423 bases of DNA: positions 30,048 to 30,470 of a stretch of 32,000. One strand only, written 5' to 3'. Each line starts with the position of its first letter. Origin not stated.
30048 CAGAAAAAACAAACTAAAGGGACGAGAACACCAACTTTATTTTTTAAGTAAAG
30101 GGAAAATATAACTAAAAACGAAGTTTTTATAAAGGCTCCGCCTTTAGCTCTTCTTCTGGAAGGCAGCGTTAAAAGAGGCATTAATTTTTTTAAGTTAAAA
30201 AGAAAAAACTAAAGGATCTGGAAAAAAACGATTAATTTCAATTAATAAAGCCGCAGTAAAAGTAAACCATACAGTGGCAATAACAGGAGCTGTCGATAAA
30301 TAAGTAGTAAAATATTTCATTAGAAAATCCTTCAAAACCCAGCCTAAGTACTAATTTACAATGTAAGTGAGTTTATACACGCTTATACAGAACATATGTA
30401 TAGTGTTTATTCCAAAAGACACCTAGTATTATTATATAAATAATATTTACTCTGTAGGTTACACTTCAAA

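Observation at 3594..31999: One 15-nt core at the tip of many different CCGG-closed stems: a nested, modular hairpin system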

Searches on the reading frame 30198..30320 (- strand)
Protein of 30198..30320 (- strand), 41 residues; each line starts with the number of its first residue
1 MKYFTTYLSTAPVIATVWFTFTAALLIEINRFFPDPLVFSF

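Call 39: search_protein_families(library=pfam, proteins=[window:30198-30320:-], max_evalue=0.01)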
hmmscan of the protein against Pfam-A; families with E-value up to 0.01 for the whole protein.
seq(41 aa): 1 family
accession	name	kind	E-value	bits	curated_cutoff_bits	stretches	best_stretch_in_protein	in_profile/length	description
PF01701.23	PSI_PsaJ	-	6e-23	81.5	22.4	1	1-37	1-37/37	Photosystem I reaction centre subunit IX / PsaJ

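Call 54: find_encoding_contigs(protein=window:30198-30320:-, flank=10000, max_places=10)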
Protein seq(41 aa) (41 aa): no gene with exactly this product is on record in the collection.
